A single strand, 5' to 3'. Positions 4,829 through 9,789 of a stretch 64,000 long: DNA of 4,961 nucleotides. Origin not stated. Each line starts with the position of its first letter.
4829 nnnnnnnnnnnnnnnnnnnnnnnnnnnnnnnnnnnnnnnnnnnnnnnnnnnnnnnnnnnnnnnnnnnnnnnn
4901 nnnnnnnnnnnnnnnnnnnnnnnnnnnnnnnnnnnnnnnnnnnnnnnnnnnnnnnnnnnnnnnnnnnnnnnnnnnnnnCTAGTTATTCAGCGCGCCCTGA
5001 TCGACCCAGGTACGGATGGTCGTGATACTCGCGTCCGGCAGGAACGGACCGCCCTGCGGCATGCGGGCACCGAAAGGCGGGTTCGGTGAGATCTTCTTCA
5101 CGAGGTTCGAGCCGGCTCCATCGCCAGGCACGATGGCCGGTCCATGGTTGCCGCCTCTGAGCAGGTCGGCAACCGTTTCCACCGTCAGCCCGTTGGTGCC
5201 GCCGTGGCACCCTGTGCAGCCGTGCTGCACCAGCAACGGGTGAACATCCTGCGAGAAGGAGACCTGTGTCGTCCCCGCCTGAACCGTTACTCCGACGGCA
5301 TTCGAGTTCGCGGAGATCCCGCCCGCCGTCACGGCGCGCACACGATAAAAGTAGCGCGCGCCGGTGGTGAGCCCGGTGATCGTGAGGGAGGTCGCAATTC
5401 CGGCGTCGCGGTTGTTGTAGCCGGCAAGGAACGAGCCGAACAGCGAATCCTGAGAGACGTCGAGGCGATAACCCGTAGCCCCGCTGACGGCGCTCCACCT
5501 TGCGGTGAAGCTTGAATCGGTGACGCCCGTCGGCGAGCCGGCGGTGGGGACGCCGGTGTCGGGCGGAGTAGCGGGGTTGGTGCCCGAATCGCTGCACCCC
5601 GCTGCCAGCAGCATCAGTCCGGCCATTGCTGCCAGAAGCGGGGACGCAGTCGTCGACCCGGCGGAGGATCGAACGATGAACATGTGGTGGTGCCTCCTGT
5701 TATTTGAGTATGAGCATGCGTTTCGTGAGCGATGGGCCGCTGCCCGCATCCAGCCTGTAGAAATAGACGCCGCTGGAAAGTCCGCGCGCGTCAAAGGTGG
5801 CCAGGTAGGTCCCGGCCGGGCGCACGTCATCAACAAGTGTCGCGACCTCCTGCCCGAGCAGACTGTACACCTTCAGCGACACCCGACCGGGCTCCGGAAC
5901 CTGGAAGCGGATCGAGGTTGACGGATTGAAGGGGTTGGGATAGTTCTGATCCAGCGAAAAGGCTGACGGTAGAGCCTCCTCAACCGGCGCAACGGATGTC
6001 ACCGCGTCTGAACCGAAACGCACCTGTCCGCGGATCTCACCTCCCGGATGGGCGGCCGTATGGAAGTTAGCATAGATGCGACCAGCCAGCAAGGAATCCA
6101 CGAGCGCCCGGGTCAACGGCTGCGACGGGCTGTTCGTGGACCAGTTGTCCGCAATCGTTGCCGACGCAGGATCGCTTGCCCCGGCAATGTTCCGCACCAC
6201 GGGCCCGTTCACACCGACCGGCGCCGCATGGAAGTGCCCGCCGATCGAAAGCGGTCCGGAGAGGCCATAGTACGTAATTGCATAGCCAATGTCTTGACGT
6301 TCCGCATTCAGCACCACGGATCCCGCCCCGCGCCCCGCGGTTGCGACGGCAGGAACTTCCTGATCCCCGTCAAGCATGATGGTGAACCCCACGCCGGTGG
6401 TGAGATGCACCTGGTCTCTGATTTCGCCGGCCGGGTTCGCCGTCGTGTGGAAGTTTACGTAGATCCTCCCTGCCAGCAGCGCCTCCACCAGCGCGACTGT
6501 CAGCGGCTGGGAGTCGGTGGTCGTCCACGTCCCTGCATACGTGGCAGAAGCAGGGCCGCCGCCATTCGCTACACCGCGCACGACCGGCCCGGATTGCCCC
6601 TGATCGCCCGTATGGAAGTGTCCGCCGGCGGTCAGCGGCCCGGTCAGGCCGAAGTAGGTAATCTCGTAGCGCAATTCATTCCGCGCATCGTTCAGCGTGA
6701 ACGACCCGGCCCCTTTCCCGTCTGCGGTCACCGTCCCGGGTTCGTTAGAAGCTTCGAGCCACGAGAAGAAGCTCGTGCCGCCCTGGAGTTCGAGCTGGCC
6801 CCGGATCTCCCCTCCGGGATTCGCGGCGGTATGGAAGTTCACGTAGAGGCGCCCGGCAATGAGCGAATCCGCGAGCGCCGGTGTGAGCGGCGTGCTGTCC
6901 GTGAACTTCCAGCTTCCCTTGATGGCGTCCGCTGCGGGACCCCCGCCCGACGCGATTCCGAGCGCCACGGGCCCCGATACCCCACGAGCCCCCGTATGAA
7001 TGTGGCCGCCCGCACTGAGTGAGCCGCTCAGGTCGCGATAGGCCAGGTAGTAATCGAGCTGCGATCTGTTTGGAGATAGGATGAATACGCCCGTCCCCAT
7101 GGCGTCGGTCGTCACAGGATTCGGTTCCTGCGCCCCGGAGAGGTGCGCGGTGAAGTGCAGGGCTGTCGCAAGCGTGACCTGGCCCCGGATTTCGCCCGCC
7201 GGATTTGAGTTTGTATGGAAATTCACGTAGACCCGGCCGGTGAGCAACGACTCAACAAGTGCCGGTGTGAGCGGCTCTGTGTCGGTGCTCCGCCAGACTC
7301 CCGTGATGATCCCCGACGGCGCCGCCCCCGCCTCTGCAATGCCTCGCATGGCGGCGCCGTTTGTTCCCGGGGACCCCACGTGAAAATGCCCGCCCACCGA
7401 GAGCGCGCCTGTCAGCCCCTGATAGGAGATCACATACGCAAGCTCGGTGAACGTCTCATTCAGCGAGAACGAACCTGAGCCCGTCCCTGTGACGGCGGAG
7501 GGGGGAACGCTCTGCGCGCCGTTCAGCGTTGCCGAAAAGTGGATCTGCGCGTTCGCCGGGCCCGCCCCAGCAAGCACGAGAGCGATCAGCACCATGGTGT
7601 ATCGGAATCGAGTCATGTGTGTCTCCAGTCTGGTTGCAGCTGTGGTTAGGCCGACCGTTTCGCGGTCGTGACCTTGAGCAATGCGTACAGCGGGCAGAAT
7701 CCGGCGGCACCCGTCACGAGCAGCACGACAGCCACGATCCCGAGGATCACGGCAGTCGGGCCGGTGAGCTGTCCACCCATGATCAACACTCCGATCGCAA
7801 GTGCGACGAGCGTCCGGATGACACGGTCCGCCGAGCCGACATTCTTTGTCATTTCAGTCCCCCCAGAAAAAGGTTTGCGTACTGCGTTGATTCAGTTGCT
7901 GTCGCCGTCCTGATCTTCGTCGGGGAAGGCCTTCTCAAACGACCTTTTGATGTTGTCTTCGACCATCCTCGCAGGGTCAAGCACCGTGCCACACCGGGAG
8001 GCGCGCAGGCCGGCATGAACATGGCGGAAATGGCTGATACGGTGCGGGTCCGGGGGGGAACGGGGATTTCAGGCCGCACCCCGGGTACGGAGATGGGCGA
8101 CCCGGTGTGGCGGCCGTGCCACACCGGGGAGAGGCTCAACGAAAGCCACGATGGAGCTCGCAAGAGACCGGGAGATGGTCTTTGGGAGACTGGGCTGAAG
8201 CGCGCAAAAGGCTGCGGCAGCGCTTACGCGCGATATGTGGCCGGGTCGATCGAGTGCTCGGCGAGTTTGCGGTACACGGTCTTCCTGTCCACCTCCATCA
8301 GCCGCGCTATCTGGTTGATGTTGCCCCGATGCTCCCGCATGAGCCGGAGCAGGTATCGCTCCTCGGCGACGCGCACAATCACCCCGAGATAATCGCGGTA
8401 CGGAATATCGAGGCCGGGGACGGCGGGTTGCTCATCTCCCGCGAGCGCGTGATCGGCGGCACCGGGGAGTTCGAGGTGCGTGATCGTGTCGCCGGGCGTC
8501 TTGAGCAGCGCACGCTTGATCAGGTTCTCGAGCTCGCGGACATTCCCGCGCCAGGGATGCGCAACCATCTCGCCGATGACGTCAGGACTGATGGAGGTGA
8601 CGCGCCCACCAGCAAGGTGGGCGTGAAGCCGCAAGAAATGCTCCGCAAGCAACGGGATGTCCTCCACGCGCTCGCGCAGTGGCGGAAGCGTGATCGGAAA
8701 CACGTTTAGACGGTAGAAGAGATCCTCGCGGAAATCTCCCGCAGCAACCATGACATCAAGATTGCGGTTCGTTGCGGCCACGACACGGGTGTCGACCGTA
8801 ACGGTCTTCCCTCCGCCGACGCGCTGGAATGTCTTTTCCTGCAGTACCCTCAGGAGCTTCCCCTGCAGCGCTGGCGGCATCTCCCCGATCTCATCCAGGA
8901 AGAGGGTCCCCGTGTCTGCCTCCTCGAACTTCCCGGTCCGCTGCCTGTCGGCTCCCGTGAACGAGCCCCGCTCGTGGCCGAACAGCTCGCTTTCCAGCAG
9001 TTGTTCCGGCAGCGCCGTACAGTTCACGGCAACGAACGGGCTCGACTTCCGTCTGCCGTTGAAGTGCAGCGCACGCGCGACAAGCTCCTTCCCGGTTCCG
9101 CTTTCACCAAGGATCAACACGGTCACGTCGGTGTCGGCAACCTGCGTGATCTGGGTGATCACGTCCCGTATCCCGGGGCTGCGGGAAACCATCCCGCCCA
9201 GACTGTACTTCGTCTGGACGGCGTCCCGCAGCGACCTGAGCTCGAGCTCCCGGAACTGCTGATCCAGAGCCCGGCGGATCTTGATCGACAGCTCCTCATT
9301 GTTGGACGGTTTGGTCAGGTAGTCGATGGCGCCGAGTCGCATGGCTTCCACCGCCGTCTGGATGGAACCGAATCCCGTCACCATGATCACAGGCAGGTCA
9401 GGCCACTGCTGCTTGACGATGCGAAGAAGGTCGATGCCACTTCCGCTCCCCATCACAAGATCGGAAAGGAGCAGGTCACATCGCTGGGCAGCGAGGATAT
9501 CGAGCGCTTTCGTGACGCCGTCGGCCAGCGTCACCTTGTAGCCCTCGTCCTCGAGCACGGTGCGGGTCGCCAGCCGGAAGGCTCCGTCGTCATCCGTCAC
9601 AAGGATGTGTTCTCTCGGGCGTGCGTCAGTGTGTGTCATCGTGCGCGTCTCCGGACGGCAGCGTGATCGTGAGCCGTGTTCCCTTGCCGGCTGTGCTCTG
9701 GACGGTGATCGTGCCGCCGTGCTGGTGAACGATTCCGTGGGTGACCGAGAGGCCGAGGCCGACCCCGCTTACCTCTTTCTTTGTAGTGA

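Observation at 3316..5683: Two paralogous PSCyt1-like monohaem cytochromes flank Cyc2, one fused to an FN3-like lipoprotein module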

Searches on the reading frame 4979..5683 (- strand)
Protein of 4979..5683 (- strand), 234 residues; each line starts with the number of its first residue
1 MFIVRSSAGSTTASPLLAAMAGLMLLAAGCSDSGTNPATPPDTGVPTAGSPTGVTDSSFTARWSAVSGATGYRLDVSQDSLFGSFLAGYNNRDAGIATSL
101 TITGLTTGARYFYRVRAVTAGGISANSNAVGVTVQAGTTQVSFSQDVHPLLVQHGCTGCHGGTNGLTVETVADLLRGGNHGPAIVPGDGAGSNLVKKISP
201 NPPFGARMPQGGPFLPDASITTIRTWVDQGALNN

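Call 3: search_protein_families(library=pfam, proteins=[window:4979-5683:-], max_evalue=1)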
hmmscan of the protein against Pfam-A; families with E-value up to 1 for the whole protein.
window:4979-5683:- (234 aa): 5 families
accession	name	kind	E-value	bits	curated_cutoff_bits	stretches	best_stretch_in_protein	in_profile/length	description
PF00041.27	fn3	-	2.4e-09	37.7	25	1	51-130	8-81/84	Fibronectin type III domain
PF07635.16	PSCyt1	-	6e-07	30.4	22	1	156-199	1-47/59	Planctomycete cytochrome C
PF16656.11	Pur_ac_phosph_N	-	0.00043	21.2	30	1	58-120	14-83/93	Purple acid Phosphatase, N-terminal domain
PF16655.11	PhoD_N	-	0.032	15.2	30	1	92-131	53-86/90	PhoD-like phosphatase, N-terminal domain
PF13442.11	Cytochrome_CBB3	-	0.27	12.1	27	1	152-227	10-68/68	Cytochrome C oxidase, cbb3-type, subunit III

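Call 4: search_protein_families(library=ncbifam, proteins=[window:4979-5683:-], max_evalue=1)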
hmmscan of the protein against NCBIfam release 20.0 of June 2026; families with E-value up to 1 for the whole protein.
window:4979-5683:- (234 aa): 1 family
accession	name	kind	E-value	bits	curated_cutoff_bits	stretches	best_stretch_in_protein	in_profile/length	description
TIGR03000.1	plancto_dom_1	domain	0.062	13.2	43.1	1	93-139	24-70/75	TIGR03000 domain-containing protein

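Call 26: list_cluster_members(proteins=[P0121, window:4979-5683:-, window:3765-4886:-])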
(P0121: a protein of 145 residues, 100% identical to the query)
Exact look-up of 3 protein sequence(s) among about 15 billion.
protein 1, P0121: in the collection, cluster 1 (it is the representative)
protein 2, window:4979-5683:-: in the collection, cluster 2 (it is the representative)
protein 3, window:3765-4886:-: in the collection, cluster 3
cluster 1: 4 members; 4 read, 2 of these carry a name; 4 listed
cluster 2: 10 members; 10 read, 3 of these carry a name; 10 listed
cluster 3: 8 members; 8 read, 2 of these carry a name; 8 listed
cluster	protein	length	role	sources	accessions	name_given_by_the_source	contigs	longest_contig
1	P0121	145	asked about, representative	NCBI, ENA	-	-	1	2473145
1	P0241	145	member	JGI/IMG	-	hypothetical protein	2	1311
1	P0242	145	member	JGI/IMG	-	hypothetical protein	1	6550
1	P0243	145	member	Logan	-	-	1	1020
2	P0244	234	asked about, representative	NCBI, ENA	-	-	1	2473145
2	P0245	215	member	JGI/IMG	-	hypothetical protein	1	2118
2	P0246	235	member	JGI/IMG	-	hypothetical protein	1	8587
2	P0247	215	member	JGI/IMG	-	hypothetical protein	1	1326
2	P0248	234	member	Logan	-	-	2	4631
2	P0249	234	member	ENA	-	-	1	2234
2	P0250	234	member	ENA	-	-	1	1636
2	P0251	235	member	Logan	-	-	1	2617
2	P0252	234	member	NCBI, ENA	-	-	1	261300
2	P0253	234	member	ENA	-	-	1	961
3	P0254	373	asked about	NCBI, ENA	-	-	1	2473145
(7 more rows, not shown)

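Call 41: find_homologous_proteins(query=window:4979-5683:-)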
Query window:4979-5683:- (234 aa): 111 proteins with E <= 0.001 among 1586 candidates.
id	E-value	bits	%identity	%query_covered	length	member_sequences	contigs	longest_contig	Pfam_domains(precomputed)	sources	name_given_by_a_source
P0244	1.8e-147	507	100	100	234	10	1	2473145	PF07635.17,PF00041.28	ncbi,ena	-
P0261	7.1e-139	479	94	100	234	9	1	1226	PF07635.17,PF00041.28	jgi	-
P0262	5.6e-124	430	90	94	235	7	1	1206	PF07635.17,PF00041.28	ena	-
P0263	3.7e-120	418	83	100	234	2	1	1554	PF07635.17,PF00041.28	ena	-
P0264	1.7e-119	416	81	100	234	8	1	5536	PF00041.28,PF16656.12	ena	-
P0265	4.0e-119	414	81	100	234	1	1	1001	PF00041.28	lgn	-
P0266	2.3e-117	409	80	100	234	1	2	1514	PF07635.17,PF00041.28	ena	-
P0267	1.3e-116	406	81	100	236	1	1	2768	PF00041.28,PF16656.12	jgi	-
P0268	4.2e-111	388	76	100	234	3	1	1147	PF00041.28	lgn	-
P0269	1.0e-105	371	76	91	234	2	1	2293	PF07635.17,PF00041.28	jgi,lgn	jgi:phosphodiesterase/alkaline phosphatase D-like protein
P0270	3.1e-105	369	75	100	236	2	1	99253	PF07635.17,PF00041.28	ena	-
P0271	1.3e-102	360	72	100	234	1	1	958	PF07635.17,PF00041.28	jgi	jgi:hypothetical protein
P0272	1.1e-97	344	74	91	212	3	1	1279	PF00041.28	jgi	jgi:hypothetical protein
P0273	7.1e-87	309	83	72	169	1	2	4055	PF00041.28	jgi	jgi:hypothetical protein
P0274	7.8e-75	270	62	88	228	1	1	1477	PF00041.28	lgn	-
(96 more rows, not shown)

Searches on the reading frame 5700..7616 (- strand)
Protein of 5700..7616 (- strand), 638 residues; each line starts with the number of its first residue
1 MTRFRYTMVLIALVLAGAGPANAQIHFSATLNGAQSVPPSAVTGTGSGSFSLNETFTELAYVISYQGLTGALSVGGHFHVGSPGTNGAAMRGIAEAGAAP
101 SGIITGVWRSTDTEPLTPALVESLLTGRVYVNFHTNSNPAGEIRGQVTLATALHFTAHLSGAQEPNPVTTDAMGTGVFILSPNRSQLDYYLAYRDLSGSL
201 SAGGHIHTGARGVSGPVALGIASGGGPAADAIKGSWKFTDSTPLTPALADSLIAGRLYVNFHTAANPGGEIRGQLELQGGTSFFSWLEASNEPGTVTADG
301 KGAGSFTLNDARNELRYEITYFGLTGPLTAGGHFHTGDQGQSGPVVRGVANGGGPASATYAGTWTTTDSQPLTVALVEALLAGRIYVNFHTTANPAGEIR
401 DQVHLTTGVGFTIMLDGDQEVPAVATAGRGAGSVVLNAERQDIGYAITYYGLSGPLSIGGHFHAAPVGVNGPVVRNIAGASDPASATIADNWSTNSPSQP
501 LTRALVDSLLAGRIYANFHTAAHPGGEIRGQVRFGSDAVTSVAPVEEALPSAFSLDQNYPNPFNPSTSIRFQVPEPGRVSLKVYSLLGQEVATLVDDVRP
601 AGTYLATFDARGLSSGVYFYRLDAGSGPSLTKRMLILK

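Call 3: search_protein_families(library=pfam, proteins=[window:5700-7616:-], max_evalue=1)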
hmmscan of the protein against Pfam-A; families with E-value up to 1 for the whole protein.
window:5700-7616:- (638 aa): 2 families
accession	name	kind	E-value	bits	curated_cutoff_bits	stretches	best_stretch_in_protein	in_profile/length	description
PF07452.17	CHRD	-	5.4e-105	347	24.1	4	155-275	1-117/117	CHRD domain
PF18962.6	Por_Secre_tail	-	2.9e-07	31.1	27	1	559-634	2-73/75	Secretion system C-terminal sorting domain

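Call 4: search_protein_families(library=ncbifam, proteins=[window:5700-7616:-], max_evalue=1)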
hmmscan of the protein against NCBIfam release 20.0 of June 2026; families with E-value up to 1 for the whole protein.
window:5700-7616:- (638 aa): 6 families
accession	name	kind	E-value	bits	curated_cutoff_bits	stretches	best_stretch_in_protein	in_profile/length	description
TIGR04183.1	Por_Secre_tail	domain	6.9e-10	38.8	23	1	559-635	2-70/72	T9SS type A sorting domain-containing protein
NF052323.1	T9SSA_dep_M6i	equivalog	7.2e-09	34.1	600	1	558-626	960-1028/1043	T9SS-dependent M6-like inactivated metalloprotease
NF038113.1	T9SSA_dep_M36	equivalog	4.6e-05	21.8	885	1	557-634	794-866/869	T9SS-dependent M36 family metallopeptidase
NF009162.0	PRK12508.1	equivalog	0.00025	21.2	120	0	124-163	18-57/139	Na(+)/H(+) antiporter subunit B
NF033707.1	T9SS_sortase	equivalog_domain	0.00048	17.9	420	1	557-626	1000-1079/1095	type IX secretion system sortase PorU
NF058592.1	GxPGS_dom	subfamily_domain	0.016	15.2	45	0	293-311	36-54/65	PGS family Ig-like domain-containing protein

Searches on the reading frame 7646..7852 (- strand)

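Call 43: search_protein_families(library=pfam, proteins=[window:7646-7852:-], max_evalue=0.001)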
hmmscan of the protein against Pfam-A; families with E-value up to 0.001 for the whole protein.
window:7646-7852:- (68 aa): 1 family
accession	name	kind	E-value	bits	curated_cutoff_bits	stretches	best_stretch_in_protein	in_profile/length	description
PF11127.14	YgaP-like_TM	-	1.1e-20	74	25.3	1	1-66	1-65/66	Inner membrane protein YgaP-like, transmembrane domain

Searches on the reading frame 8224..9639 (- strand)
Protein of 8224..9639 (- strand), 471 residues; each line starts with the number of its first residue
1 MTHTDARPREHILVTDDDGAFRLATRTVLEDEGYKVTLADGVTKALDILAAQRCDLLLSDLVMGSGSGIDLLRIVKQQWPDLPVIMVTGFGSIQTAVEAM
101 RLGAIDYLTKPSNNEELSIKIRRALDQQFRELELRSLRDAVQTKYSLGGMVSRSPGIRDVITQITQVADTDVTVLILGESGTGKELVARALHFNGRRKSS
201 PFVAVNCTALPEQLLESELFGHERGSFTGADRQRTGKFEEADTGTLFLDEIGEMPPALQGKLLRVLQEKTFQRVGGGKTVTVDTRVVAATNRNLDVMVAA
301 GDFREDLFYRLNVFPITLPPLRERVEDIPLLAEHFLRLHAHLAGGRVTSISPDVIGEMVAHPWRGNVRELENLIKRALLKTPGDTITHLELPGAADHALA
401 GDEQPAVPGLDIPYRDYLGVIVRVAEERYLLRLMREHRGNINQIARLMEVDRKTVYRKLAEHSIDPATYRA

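Call 43: search_protein_families(library=pfam, proteins=[window:8224-9639:-], max_evalue=0.001)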
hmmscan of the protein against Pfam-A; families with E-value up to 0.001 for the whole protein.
window:8224-9639:- (471 aa): 9 families
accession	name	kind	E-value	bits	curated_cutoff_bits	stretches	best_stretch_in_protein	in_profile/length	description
PF00158.32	Sigma54_activat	-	7e-73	244.3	20.2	1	151-316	2-167/168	Sigma-54 interaction domain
PF00072.30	Response_reg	-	2.9e-27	95.5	30.2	1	12-121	1-110/111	Response regulator receiver domain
PF14532.12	Sigma54_activ_2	-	2e-21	77.1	25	1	152-321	2-138/138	Sigma-54 interaction domain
PF25601.1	AAA_lid_14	-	1.4e-20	73.3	27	1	322-397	1-76/87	AAA+ ATPase lid domain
PF07728.20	AAA_5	-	6.7e-09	36.3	22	1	174-293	2-124/139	AAA domain (dynein-related subfamily)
PF02954.25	HTH_8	-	4.6e-06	26.7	22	1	423-461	3-41/42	Bacterial regulatory protein, Fis family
PF07724.20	AAA_2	-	3.2e-05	24.5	27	1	172-293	4-126/166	AAA domain (Cdc48 subfamily)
PF13551.12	HTH_29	-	0.00042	20.8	28.1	1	431-457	5-31/64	Winged helix-turn helix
PF00004.35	AAA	-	0.00072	20.4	21.2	0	174-292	1-110/131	ATPase family associated with various cellular activities (AAA)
